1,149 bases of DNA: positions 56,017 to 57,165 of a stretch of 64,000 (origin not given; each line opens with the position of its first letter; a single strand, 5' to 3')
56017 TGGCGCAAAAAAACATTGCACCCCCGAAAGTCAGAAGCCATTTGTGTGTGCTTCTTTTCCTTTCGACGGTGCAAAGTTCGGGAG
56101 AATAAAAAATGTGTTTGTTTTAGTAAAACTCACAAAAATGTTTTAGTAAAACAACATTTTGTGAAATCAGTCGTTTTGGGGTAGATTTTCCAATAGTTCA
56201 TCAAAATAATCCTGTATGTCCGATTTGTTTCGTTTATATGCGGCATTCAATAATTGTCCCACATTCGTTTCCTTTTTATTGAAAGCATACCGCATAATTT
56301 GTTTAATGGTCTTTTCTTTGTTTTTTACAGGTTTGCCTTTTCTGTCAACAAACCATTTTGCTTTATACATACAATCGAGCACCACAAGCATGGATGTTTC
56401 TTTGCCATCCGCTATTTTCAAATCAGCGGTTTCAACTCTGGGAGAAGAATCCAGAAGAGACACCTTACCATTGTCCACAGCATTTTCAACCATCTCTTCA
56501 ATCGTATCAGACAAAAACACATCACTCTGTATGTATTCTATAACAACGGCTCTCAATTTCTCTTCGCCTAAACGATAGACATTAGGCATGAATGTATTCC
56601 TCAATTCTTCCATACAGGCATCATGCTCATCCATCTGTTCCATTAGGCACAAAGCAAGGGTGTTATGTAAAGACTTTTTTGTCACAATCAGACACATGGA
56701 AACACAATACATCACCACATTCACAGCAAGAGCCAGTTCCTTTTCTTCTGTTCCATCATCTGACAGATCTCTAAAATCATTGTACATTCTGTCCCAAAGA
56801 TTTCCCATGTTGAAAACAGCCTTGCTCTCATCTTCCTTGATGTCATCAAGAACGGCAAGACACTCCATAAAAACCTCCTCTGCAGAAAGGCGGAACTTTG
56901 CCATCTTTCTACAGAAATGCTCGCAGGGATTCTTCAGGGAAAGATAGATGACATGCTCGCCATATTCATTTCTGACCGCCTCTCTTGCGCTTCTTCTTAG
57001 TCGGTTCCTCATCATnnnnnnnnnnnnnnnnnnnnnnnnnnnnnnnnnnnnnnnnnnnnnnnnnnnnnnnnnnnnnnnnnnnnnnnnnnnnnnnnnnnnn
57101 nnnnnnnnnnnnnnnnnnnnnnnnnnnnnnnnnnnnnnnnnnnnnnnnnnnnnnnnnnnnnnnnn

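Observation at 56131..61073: AT-rich five-gene operon: one C5-methyltransferase, two unrelated nucleases and two domain-less proteins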

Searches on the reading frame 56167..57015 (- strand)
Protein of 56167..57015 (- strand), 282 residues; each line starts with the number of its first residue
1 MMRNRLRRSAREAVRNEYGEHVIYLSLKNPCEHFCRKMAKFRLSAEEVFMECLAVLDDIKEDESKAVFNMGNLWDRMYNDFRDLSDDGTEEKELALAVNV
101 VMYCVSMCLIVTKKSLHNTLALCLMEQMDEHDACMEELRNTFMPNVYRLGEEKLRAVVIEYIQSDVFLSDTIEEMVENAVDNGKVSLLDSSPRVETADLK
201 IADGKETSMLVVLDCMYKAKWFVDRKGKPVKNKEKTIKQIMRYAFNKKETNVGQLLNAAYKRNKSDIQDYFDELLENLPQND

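Call 3: search_protein_families(library=pfam, proteins=[window:56167-57015:-], max_evalue=0.01)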
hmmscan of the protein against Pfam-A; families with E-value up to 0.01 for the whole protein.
window:56167-57015:- (282 aa): 0 families

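Call 4: search_protein_families(library=padloc, proteins=[window:56167-57015:-], max_evalue=0.01)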
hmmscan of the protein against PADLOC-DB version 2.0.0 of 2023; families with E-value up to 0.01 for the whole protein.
window:56167-57015:- (282 aa): 0 families

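Call 5: search_protein_families(library=ncbifam, proteins=[window:56167-57015:-], max_evalue=0.01)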
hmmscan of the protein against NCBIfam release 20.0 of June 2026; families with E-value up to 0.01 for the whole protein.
window:56167-57015:- (282 aa): 0 families

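Call 6: search_protein_families(library=phrogs, proteins=[window:56167-57015:-], max_evalue=0.01)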
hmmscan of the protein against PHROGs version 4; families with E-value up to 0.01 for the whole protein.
window:56167-57015:- (282 aa): 0 families
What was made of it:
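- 56167..57015 (-): g5: fast-evolving partner of g4 (282 aa; helical N-domain 1-181, small C-terminal domain 206-277). No family hit (calls 3-6).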

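Call 15: find_homologous_proteins(query=window:56167-57015:-)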
Query window:56167-57015:- (282 aa): 9 proteins with E <= 0.001 among 914 candidates.
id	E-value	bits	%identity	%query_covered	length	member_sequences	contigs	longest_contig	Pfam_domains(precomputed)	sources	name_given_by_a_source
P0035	3.4e-183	625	100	100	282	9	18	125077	-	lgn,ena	-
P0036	3.5e-112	392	65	100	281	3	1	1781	-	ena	-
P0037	1.0e-111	391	66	100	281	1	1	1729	-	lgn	-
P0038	7.5e-110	385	65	99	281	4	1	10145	-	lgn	-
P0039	5.5e-109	382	63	100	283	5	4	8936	-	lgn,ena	-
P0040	5.1e-108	379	63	100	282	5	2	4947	-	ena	-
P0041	2.1e-106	374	63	99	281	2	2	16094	-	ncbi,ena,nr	ncbi:MAG: hypothetical protein K2J84_05345 [Bacteroidaceae bacterium]|nr:hypothetical protein [Bacte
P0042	2.9e-106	373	62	100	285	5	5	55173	-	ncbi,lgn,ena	-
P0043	1.7e-103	364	60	100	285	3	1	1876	-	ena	-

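Call 20: find_homologous_proteins(query=A2, max_evalue=0.001)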
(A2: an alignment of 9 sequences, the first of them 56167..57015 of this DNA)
Query A2 (9 sequences) (282 aa, profile of the alignment): 13 proteins with E <= 0.001 among 5012 candidates.
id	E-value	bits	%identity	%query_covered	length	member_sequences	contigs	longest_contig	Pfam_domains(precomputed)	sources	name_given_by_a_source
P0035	8.1e-133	460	100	100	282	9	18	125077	-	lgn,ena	-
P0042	1.3e-130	453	62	100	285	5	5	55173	-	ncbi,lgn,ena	-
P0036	1.2e-129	450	65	100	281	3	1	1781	-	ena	-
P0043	1.2e-128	447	60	100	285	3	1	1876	-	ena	-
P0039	1.3e-128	447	63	100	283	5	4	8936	-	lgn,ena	-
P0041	4.3e-128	445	63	99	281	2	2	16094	-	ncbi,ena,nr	ncbi:MAG: hypothetical protein K2J84_05345 [Bacteroidaceae bacterium]|nr:hypothetical protein [Bacte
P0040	9.8e-125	434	63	100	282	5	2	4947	-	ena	-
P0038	1.0e-123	431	65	99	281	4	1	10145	-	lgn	-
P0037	1.6e-121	423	66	100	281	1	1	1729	-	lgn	-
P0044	6.1e-93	330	30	69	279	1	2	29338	-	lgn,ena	-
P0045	5.9e-69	251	34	64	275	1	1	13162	-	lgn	-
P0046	4.8e-67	245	34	64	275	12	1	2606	-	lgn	-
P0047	3.4e-62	229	41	66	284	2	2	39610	-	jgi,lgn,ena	-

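Call 24: find_encoding_contigs(protein=P0047, flank=10000, max_places=2)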
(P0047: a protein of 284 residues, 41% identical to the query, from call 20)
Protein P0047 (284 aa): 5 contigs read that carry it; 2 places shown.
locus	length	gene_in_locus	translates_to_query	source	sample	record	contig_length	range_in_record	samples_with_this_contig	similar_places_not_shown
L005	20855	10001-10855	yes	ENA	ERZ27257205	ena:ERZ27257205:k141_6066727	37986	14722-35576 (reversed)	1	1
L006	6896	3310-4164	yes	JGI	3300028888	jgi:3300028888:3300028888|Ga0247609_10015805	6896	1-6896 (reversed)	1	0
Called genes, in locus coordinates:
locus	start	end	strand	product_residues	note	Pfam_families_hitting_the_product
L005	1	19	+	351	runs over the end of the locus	PF13280:WYL, PF25583:WCX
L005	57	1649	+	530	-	PF13175:AAA_15, PF13476:AAA_23 (weak), PF13304:AAA_21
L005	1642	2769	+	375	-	-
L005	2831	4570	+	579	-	PF12161:HsdM_N, PF02384:N6_Mtase, PF07669:Eco57I (weak)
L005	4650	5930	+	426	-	PF01420:Methylase_S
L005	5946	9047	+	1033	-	PF04313:HSDR_N, PF00270:DEAD, PF04851:ResIII, PF18766:SWI2_SNF2, PF22679:T1R_D3-like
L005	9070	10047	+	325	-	-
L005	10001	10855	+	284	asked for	-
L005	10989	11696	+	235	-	PF09669:Phage_pRha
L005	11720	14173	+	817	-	PF13148:DUF3987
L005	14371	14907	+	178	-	PF18925:DUF5675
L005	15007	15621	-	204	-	PF00694:Aconitase_C, PF27512:LeuD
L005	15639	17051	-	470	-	PF00330:Aconitase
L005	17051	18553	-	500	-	PF00682:HMGL-like, PF22617:HCS_D2, PF08502:LeuA_dimer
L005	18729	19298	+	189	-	PF01842:ACT, PF22629:ACT_AHAS_ss, PF13710:ACT_5 (weak), PF10369:ALS_ss_C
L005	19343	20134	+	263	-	PF01643:Acyl-ACP_TE, PF20791:Acyl-ACP_TE_C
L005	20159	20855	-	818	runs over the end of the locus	PF13802:Gal_mutarotas_2, PF01055:Glyco_hydro_31_2nd, PF21365:Glyco_hydro_31_3rd, PF17137:DUF5110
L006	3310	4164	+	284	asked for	-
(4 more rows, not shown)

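Call 25: find_encoding_contigs(protein=P0045, flank=10000, max_places=2)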
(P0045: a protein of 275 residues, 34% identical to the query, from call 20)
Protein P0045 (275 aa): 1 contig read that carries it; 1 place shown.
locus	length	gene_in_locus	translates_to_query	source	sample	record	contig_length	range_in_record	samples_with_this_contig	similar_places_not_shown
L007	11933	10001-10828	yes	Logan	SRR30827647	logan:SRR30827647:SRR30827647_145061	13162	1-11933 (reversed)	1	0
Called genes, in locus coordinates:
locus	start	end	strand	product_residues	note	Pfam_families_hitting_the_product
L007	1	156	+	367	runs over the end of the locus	-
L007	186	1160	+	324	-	-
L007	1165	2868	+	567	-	-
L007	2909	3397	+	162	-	PF13650:Asp_protease_2, PF13975:gag-asp_proteas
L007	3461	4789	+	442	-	-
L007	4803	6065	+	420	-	-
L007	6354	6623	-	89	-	-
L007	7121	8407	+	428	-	PF02463:SMC_N (weak), PF13304:AAA_21, PF13175:AAA_15 (weak), PF13304:AAA_21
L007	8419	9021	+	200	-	PF13707:RloB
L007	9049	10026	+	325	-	-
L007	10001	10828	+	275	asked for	-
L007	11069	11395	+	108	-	-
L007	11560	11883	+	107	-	-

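Call 32: predict_structure(alignment_id=A3)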
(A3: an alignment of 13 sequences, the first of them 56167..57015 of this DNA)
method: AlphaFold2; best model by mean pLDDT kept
length: 282 residues; sequences in the alignment: 13
mean_pLDDT: 78.3   pTM: 0.64
mean pLDDT of the five models: 78.3, 77.5, 76.6, 74.0, 72.1
residues with pLDDT >= 90: 111; 70-90: 99; 50-70: 41; < 50: 31
segments of 3 or more residues with pLDDT < 50: 183-198, 263-270, 277-282
pLDDT, mean of each block of 10 residues (from residue 1): 73 86 93 91 92 90 80 92 90 95 97 93 95 94 93 93 80 71 37 44 69 74 70 76 68 70 50 49 33
secondary structure, 60 per line:
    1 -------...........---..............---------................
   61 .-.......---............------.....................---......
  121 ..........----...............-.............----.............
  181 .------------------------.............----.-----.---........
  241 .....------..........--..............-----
elements in order: H8-18 H22-35 H45-61 H63-69 H73-84 H91-111 H115-130 H135-149 H151-163 H168-181 H206-218 H233-245 H252-261 H264-277
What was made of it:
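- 56167..57015 (-): AF2 model has pLDDT 78 and pTM 0.64 (call 32).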

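Call 36: fold_search(model_id=the predicted structure, library=pdb)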
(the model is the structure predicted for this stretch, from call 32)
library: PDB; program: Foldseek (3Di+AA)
matches with E <= 10: 86; with E <= 0.001: 0
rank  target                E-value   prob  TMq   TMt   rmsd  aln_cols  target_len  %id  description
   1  9fwa                  1.0e+00  0.14  0.21  0.26  14.2       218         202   16  Retroaldolase 36 (RAD36) (released 2025-07-09)
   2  8vyy_A                1.4e+00  0.05  0.12  0.13  22.1       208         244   13  The crystal structure of MarE in complex with its native substrate, beta-methyl-L-tryptophan (released 2025-04-02)
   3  3sf5_A                2.2e+00  0.06  0.13  0.15  18.3       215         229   12  Crystal Structure of Helicobacter pylori Urease Accessory Protein UreF/H complex (released 2011-11-02)
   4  8hc1_D                2.2e+00  0.03  0.10  0.12  16.2       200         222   12  CryoEM structure of Helicobacter pylori UreFD/urease complex (released 2023-05-03)
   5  1jpl_A                2.4e+00  0.09  0.14  0.22  16.2       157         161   13  GGA3 VHS domain complexed with C-terminal peptide from cation-independent mannose 6-phosphate receptor (released 2002-02-27)
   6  9hve_I                2.7e+00  0.08  0.16  0.09  16.4       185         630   11  Native human eIF2-eIF2B complex (released 2025-11-19)
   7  2o42_A                3.2e+00  0.06  0.13  0.22  16.1       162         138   14  Crystal Structure of M11L, Bcl-2 homolog from myxoma virus (released 2007-03-06)
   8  1juq_B                3.3e+00  0.08  0.14  0.22  16.2       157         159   13  GGA3 VHS domain complexed with C-terminal peptide from cation-dependent Mannose 6-phosphate receptor (released 2002-02-27)
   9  9hf4                  3.5e+00  0.06  0.17  0.21  15.3       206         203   12  Crystal structure of human TRF1 TRFH domain in complex with compound 32 (released 2025-11-26)
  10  9unw_C                3.5e+00  0.06  0.15  0.17  15.1       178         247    8  mouse PDCD5-TRiC complex (released 2026-03-25)
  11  9fw7                  3.6e+00  0.04  0.15  0.19  16.4       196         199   14  Retroaldolase 32 (RAD32) (released 2025-07-09)
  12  8i21_B                3.6e+00  0.01  0.10  0.11  42.7       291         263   12  Cryo-EM structure of 6-subunit Smc5/6 arm region (released 2024-06-26)
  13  6lqu_B3               4.0e+00  0.06  0.13  0.06  18.3       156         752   15  Cryo-EM structure of 90S small subunit preribosomes in transition states (State A1) (released 2020-09-16)
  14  3vvs_A                4.0e+00  0.02  0.12  0.09  24.0       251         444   10  Crystal structure of MATE in complex with MaD3S (released 2013-04-03)
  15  8d9o                  4.1e+00  0.04  0.13  0.17  19.7       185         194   16  De Novo Photosynthetic Reaction Center Protein in Apo-State (released 2022-09-28)
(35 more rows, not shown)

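Call 69: search_solved_structures(query=A2, max_evalue=10)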
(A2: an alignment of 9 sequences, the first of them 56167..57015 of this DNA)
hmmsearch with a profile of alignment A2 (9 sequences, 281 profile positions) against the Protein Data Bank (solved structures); distinct sequences matched with E-value up to 10: 3.
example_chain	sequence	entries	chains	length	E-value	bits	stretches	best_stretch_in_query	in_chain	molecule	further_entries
8a22_Bu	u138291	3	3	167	0.59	12.9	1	71-164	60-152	mS23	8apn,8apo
2wz7_A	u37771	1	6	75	0.79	12.5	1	114-150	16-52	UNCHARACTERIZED PROTEIN YBGF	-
8h2i_cP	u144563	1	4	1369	3.5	10.4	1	95-242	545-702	P21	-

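Call 105: search_protein_families(library=padloc, proteins=[L005:1642-2769:+], max_evalue=0.001)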
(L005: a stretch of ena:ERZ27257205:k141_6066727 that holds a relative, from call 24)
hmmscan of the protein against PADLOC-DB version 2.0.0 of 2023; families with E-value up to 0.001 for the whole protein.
L005:1642-2769:+ (375 aa): 0 families

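Call 109: search_dna_similar(query=window:56167-57015:-, collection=phages, mode=protein, max_evalue=0.001, max_rows=10)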
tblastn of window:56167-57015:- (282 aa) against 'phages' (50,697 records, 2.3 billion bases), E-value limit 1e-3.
No match.
